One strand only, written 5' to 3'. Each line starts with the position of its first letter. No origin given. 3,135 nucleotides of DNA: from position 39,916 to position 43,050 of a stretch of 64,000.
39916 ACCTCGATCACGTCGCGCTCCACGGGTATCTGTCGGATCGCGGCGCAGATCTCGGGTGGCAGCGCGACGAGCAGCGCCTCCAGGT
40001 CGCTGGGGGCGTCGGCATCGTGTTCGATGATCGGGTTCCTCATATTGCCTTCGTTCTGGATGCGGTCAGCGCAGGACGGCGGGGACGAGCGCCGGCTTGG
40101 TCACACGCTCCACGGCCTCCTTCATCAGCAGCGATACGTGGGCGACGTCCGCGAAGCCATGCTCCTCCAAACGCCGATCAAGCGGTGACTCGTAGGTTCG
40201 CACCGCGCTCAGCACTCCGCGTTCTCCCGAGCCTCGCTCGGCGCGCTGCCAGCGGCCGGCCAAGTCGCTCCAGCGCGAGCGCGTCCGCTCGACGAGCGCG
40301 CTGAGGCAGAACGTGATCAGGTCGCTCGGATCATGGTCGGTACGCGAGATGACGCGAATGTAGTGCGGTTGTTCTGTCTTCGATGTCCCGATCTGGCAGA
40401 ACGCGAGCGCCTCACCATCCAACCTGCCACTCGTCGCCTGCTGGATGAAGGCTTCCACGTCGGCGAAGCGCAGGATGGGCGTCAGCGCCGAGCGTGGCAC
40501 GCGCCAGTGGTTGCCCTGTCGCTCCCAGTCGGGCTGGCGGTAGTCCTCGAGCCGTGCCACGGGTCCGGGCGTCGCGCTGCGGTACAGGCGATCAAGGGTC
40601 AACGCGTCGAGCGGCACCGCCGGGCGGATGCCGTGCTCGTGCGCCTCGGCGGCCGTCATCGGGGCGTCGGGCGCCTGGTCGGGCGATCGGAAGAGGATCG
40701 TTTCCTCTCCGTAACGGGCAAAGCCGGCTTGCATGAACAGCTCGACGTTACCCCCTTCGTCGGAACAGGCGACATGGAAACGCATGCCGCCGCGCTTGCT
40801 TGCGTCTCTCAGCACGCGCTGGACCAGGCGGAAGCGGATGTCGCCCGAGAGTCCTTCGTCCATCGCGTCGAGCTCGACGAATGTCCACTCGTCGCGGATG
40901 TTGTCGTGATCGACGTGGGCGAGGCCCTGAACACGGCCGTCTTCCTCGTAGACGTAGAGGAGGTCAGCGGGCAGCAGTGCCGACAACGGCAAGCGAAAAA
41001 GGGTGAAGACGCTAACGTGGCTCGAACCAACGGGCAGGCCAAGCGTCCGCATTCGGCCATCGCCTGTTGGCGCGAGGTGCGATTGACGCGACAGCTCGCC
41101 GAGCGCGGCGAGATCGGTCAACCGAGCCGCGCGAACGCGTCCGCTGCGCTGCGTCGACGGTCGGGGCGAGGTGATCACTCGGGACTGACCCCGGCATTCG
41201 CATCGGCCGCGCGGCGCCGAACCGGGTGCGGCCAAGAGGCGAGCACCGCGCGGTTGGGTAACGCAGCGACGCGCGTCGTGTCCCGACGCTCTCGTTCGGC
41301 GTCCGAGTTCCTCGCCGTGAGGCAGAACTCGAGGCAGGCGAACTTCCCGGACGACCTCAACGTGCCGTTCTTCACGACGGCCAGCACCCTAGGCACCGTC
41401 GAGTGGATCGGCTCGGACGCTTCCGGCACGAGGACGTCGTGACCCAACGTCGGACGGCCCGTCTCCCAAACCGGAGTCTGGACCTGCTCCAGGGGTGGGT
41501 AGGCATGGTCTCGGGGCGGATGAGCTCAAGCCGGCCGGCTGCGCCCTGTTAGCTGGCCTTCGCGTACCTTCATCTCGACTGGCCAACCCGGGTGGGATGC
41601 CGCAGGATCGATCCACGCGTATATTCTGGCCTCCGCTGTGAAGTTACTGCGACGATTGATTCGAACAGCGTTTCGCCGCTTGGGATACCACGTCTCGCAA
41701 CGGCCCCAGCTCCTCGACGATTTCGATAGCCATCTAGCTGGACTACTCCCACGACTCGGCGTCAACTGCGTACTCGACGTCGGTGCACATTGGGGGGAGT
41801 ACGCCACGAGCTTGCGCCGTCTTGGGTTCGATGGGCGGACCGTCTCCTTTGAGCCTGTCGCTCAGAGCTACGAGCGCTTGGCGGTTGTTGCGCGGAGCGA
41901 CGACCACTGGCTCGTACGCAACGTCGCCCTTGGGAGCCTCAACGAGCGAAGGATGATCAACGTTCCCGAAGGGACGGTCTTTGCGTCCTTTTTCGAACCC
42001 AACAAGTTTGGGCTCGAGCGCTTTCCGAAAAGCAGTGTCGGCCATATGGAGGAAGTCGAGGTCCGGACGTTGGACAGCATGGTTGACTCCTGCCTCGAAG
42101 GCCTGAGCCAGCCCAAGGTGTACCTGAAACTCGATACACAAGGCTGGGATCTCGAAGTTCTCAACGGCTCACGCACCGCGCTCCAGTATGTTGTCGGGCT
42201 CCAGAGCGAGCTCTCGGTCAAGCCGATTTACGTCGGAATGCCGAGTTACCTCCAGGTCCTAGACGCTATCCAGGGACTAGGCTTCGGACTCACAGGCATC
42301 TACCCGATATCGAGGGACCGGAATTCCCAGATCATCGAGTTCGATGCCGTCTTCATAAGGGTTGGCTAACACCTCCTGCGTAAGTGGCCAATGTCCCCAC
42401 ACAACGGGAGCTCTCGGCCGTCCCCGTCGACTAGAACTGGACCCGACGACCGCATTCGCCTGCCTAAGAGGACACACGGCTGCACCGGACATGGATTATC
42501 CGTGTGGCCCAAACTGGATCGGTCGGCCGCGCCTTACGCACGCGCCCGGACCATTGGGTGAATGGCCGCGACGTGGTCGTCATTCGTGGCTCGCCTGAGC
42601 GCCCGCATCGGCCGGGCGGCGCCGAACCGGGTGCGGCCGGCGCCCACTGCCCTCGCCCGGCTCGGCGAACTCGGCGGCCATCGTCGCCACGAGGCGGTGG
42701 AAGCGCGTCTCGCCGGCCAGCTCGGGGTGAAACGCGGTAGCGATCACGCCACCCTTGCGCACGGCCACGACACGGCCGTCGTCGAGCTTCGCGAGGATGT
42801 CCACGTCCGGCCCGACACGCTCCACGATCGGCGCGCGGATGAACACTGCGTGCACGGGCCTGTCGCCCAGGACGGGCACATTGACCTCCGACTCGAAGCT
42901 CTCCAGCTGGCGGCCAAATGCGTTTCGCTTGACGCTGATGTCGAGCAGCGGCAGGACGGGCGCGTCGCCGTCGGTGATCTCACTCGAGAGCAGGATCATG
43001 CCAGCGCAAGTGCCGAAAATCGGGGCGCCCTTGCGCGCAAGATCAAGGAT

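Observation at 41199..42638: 35-bp direct repeats bracket a 1.4-kb lower-GC insertion carrying an orphan FkbM methyltransferase and split a pdxS-pdxT-GNAT operon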

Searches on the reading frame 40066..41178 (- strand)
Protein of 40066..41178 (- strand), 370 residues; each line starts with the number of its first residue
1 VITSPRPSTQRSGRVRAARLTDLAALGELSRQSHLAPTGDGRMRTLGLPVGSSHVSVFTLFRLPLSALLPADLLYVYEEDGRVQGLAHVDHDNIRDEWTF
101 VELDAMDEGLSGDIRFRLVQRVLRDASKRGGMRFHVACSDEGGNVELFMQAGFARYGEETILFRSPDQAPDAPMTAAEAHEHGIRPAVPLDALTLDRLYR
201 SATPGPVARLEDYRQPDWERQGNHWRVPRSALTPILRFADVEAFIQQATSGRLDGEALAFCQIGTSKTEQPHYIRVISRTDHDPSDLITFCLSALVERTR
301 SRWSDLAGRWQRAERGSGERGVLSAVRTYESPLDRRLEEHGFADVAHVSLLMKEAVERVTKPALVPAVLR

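Call 7: search_protein_families(library=pfam, proteins=[window:40066-41178:-], max_evalue=0.01)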
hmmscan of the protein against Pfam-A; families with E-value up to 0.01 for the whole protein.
window:40066-41178:- (370 aa): 0 families

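Call 12: find_homologous_proteins(query=window:40066-41178:-, max_evalue=0.00001)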
Query window:40066-41178:- (370 aa): 2472 proteins with E <= 0.00001 among 8000 candidates; the best 120 are listed.
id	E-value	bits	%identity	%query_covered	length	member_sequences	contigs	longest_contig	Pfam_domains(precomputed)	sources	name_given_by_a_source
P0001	5.4e-222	754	91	100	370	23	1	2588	-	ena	-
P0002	5.8e-211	718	86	100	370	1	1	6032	-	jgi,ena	-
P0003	2.6e-207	706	85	100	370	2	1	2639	-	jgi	-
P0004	3.9e-203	692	84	100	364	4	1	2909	-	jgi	jgi:hypothetical protein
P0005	5.5e-187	639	76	100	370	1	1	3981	-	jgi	jgi:hypothetical protein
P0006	1.2e-185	635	76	100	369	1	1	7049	-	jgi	jgi:hypothetical protein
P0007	1.7e-185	634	76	100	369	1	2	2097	-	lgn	-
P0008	2.1e-184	631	77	100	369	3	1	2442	-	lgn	-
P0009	9.8e-181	619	75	100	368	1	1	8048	-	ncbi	-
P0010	7.3e-179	612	76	96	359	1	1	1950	-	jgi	jgi:hypothetical protein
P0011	7.5e-179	612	76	100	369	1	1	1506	-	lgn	-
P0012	7.6e-179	612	75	99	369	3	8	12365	-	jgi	jgi:hypothetical protein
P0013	1.2e-175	602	74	100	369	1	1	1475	-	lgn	-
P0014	2.0e-175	601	75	96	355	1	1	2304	-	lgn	-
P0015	5.7e-173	593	75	100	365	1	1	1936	-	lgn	-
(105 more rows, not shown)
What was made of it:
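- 40066..41178 (-): Conserved 370-aa gene, tandem-GNAT-like at fold level only. The GTG start at 41178 overlaps the old pdxT stop. Full-length 365-370-aa homologues cover 100% of it (call 12).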

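Call 13: find_encoding_contigs(protein=P0001, flank=5000, max_places=6)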
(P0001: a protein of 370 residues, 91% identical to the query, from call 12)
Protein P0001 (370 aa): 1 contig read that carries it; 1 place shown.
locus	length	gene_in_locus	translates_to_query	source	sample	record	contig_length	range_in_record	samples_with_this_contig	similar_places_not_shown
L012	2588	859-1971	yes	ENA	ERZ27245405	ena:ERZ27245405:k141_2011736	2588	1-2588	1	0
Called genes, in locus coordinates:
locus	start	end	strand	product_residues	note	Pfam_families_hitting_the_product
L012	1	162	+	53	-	?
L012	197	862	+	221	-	PF07685:GATase_3, PF01174:SNO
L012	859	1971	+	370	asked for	-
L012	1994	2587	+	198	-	?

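Call 14: find_encoding_contigs(protein=P0002, flank=5000, max_places=6)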
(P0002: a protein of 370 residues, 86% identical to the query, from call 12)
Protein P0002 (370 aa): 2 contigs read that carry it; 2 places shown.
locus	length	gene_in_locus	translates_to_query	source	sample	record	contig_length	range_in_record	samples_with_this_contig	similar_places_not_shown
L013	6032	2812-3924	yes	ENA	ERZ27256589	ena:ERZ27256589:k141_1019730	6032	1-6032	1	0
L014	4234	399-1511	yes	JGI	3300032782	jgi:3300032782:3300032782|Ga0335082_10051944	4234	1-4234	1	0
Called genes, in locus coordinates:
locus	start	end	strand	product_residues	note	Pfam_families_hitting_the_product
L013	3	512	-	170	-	?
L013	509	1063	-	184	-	PF07638:Sigma70_ECF, PF04542:Sigma70_r2, PF08281:Sigma70_r4_2, PF04545:Sigma70_r4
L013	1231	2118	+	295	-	PF01680:SOR_SNZ, PF05690:ThiG, PF17935:TetR_C_27 (weak)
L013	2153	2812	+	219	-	PF01174:SNO, PF03575:Peptidase_S51 (faint), PF07685:GATase_3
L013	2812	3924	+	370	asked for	-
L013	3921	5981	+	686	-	PF19568:Spore_III_AA, PF13604:AAA_30 (faint), PF03266:NTPase_1 (faint), PF25516:PTPase, PF01424:R3H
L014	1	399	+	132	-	?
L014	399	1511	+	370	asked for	-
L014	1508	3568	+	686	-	PF19568:Spore_III_AA, PF13604:AAA_30 (faint), PF03266:NTPase_1 (faint), PF25516:PTPase, PF01424:R3H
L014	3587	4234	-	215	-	?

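Call 15: find_encoding_contigs(protein=P0004, flank=5000, max_places=6)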
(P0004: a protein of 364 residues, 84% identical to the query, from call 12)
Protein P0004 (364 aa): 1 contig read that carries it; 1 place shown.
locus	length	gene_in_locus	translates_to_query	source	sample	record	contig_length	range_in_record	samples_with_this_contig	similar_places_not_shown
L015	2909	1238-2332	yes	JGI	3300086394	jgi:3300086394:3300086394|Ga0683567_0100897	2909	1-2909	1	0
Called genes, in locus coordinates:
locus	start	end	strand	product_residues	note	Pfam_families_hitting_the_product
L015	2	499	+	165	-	?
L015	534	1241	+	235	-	PF01174:SNO, PF07685:GATase_3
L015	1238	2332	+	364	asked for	-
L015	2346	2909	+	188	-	?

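Call 33: find_related_loci(query=window:40066-41178:-, collection=metagenome_contigs, flank=3000)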
Query window:40066-41178:- (370 aa) in metagenome_contigs; peptide patterns used: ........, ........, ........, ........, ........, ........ (x = any residue, [..] = any of these).
599 stretches matched a pattern (row limit reached: there are more); 346 encode a relative of the query (tblastn E <= 1e-3); the best 80 are kept; 80 distinct loci.
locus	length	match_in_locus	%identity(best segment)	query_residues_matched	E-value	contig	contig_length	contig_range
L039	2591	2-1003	100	37-370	0e+0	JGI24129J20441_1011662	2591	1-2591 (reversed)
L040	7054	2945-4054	91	1-370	0e+0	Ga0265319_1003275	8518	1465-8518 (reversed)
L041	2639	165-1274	85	1-370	0e+0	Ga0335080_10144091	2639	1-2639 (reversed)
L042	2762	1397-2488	83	1-370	0e+0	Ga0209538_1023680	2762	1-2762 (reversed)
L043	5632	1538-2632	77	5-370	0e+0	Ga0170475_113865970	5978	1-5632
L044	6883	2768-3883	75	1-370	0e+0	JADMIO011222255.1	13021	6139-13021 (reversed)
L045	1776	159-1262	75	1-370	0e+0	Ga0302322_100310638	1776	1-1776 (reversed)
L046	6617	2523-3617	72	1-370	6e-177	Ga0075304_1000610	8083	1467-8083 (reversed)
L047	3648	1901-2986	72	1-370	1e-176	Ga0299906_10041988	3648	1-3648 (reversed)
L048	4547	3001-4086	70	1-370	4e-166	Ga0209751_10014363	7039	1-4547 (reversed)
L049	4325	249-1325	68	1-370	7e-161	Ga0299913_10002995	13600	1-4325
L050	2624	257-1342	65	1-370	7e-164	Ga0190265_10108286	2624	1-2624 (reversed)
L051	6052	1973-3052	66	6-366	5e-153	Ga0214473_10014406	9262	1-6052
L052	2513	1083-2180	66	1-370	4e-161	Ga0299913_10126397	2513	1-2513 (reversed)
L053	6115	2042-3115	65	6-367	2e-150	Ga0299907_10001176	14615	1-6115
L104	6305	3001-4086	58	9-370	9e-123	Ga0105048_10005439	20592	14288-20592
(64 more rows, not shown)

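Call 39: search_protein_families(library=pfam, proteins=[L104:1383-2510:-, L104:2128-2898:+, L104:2173-2925:-, L104:628-1380:+, L104:44-646:+, window:40066-41178:-], max_evalue=1)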
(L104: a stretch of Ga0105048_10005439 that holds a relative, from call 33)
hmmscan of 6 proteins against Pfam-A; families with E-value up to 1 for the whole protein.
L104:1383-2510:- (375 aa): 1 family
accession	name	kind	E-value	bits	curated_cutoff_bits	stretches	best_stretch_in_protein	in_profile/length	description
PF00563.25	EAL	-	3.1e-53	181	31.3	1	120-350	3-236/236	EAL domain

L104:2128-2898:+ (256 aa): 0 families

L104:2173-2925:- (250 aa): 1 family
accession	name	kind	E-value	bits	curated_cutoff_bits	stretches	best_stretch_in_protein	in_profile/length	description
PF25287.1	zf-B_box_Trim66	-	0.00017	21.7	27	1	116-132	6-22/35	Trim66, B-box zinc-binding domain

L104:628-1380:+ (250 aa): 2 families
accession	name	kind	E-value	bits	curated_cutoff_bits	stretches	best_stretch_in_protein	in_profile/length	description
PF01128.25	IspD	-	1.4e-29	103.9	27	1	8-242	3-219/221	2-C-methyl-D-erythritol 4-phosphate cytidylyltransferase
PF12804.13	NTP_transf_3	-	1.5e-08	35.4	27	1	9-149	2-118/160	MobA-like NTP transferase domain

L104:44-646:+ (200 aa): 4 families
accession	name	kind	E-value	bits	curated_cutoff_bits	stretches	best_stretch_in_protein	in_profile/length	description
PF04464.20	Glyphos_transf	-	3.2e-11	43.3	22.1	1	40-158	250-366/367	CDP-Glycerol:Poly(glycerophosphate) glycerophosphotransferase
PF04101.22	Glyco_tran_28_C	-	0.019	15.5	22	1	49-89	63-104/166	Glycosyltransferase family 28 C-terminal domain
PF02350.25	Epimerase_2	-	0.23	10.7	30.6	1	32-82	233-284/347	UDP-N-acetylglucosamine 2-epimerase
PF03756.19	AfsA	-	0.24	11.8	24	1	58-99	71-112/133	A-factor biosynthesis hotdog domain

window:40066-41178:- (370 aa): 1 family
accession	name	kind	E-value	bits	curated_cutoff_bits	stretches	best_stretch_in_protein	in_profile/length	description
PF19976.4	GAAD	-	0.19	12.2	23.6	1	100-130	21-51/62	GTPase-associated adaptor domain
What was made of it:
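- Tried and rejected: They have EAL-domain and IspD genes instead (call 39).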

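Call 40: search_protein_families(library=ncbifam, proteins=[window:40066-41178:-], max_evalue=1)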
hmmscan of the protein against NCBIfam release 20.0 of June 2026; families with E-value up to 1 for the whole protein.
window:40066-41178:- (370 aa): 0 families
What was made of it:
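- On Transposon / insertion sequence with target-site duplication: The other ORFs have no Pfam or NCBIfam hit (calls 7, 40).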

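Call 54: search_solved_structures(query=A3, max_evalue=1, show_alignments=1)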
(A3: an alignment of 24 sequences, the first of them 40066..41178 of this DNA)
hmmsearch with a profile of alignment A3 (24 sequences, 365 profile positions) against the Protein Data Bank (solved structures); distinct sequences matched with E-value up to 1: 0.

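Call 62: predict_structure(alignment_id=A3)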
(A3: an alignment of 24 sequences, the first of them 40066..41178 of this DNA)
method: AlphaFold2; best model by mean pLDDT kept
length: 370 residues; sequences in the alignment: 24
mean_pLDDT: 57.0   pTM: 0.54
mean pLDDT of the five models: 57.0, 55.8, 53.1, 51.2, 46.5
residues with pLDDT >= 90: 0; 70-90: 105; 50-70: 129; < 50: 136
segments of 3 or more residues with pLDDT < 50: 1-10, 24-68, 108-110, 204-221, 223-239, 268-271, 303-322, 328-331, 357-370
pLDDT, mean of each block of 10 residues (from residue 1): 38 68 45 36 28 26 41 72 69 61 57 71 74 61 66 65 60 82 76 65 47 38 40 42 80 76 57 68 84 72 46 38 46 64 63 53 37
secondary structure, 60 per line:
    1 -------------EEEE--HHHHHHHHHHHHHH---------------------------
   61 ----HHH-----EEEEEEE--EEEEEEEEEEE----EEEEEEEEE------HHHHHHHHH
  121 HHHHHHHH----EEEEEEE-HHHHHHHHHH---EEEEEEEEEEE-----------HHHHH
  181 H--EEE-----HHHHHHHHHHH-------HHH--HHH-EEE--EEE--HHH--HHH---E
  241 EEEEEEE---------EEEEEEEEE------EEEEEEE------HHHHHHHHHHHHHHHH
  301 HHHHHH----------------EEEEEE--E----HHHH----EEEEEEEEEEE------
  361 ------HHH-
elements in order: E14-17 H20-33 E73-79 E82-92 E97-105 H112-128 E133-139 H141-150 E154-164 H176-181 E184-186 H192-202 E219-221 E224-226 E240-247 E257-265 E272-278 H285-306 E323-328 H336-339 E344-354

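Call 64: fold_search(model_id=the predicted structure, library=pdb)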
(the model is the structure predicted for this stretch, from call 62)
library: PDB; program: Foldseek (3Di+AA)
matches with E <= 10: 1228; with E <= 0.001: 445
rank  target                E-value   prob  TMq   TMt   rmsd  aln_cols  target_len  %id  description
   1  9en3                  1.5e-10  1.00  0.40  0.44  10.1       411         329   12  Crystal structure of Histidine acetyltransferase with L-histidine and S-ethyl-coenzyme A (released 2025-03-26)
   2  9emd                  9.7e-10  1.00  0.40  0.45   9.6       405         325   12  Crystal structure of Histidine acetyltransferase with L-histidine and coenzyme A disulfide (released 2025-03-19)
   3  9emp                  1.0e-09  1.00  0.42  0.46   9.8       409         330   12  Crystal structure of Histidine acetyltransferase with N-myristoyl histidine and coenzyme A (released 2025-03-19)
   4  6wqc                  1.1e-09  1.00  0.41  0.49   8.4       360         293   14  Crystal structure of VipF from Legionella hackeliae in complex with CoA (released 2021-11-10)
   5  2wpw_C                1.4e-09  1.00  0.38  0.42   8.4       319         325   11  Tandem GNAT protein from the clavulanic acid biosynthesis pathway (without AcCoA) (released 2009-12-29)
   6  7wx5                  1.9e-09  1.00  0.38  0.46  10.1       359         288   12  a Legionella acetyltransferase effector VipF (released 2023-02-22)
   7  2wpw_B                2.2e-09  1.00  0.38  0.41   8.0       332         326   12  Tandem GNAT protein from the clavulanic acid biosynthesis pathway (without AcCoA) (released 2009-12-29)
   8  6wqb                  2.4e-09  1.00  0.42  0.50   8.3       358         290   13  Crystal structure of VipF from Legionella hackeliae in complex with acetyl-CoA (released 2021-11-10)
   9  2wpx_A                2.6e-09  1.00  0.44  0.48   8.4       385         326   11  Tandem GNAT protein from the clavulanic acid biosynthesis pathway (with AcCoA) (released 2009-12-29)
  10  7q3a_A                2.6e-09  1.00  0.35  0.37   9.8       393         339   14  Crystal structure of MAB_4324 a tandem repeat GNAT from Mycobacterium abscessus (released 2022-05-04)
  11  7q3a_B                5.4e-09  1.00  0.36  0.38   9.9       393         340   14  Crystal structure of MAB_4324 a tandem repeat GNAT from Mycobacterium abscessus (released 2022-05-04)
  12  7wx7                  6.9e-09  1.00  0.38  0.47  10.1       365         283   12  complex of a legionella acetyltransferase VipF and COA/ACO (released 2023-02-22)
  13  2wpw_A                1.2e-08  1.00  0.42  0.47   8.9       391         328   11  Tandem GNAT protein from the clavulanic acid biosynthesis pathway (without AcCoA) (released 2009-12-29)
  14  7rk3_A                2.6e-08  1.00  0.36  0.37  12.1       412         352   13  Crystal structure of human N-myristoyltransferase 1 fragment (residues 109-496) bound to diacylated human Arf6 octapep (released 2022-07-27)
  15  3jtk_B                4.1e-08  1.00  0.38  0.37  11.6       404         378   13  Crystal Structure of human type-I N-myristoyltransferase with bound myristoyl-CoA and inhibitor DDD90055 (released 2009-09-22)
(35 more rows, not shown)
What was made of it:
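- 40066..41178 (-): An AF2 model (pLDDT 57) matches tandem GNAT structures at Foldseek E 1e-10 (calls 62, 64).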

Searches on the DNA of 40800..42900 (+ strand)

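Call 44: search_rna_families(source=window, start=40800, end=42900, threshold=evalue, max_evalue=1)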
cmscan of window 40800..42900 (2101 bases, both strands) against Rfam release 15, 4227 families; matches with E-value up to 1: 1.
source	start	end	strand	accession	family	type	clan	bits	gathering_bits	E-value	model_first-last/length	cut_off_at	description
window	41104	41212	-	RF01527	CrfA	Gene; sRNA;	-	20.8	38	0.61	1-136/136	no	Caulobacter sRNA CrfA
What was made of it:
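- Tried and rejected: The only Rfam match is a chance-level one (CrfA, E 0.61; call 44).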

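Call 65: search_dna_similar(query=window:41234-42516:+, collection=plasmids, mode=distant, max_rows=8)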
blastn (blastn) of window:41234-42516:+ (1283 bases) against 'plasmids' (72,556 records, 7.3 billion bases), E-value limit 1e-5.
No match.

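Call 66: search_dna_similar(query=window:41234-42516:+, collection=phages, mode=distant, max_rows=8)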
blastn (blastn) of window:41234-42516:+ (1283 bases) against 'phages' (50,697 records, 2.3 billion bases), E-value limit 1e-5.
No match.
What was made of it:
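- There is no plasmid or phage relative (calls 65, 66).
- Tried and rejected: No blastn match (calls 65, 66).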

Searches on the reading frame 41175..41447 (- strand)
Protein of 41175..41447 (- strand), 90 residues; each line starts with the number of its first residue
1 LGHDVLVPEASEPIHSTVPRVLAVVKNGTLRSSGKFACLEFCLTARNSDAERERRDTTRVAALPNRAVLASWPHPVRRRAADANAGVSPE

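Call 7: search_protein_families(library=pfam, proteins=[window:41175-41447:-], max_evalue=0.01)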
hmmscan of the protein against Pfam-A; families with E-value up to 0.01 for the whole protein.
window:41175-41447:- (90 aa): 0 families

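Call 40: search_protein_families(library=ncbifam, proteins=[window:41175-41447:-], max_evalue=1)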
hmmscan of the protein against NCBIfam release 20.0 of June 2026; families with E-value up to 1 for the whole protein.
window:41175-41447:- (90 aa): 0 families
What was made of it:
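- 41175..41447 (-): Chimeric 90-codon ORF. The flippase remnant is fused in frame to the left pdxT pseudo-tail, and the ORF stops at the TGA that overlaps the GTG of the 370-aa gene. No evidence that it is functional. No family hit (calls 7, 40).
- On Wzx-type MOP flippase (remnant at 41234-41447): The remnant itself has no direct profile hit (calls 7, 40).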
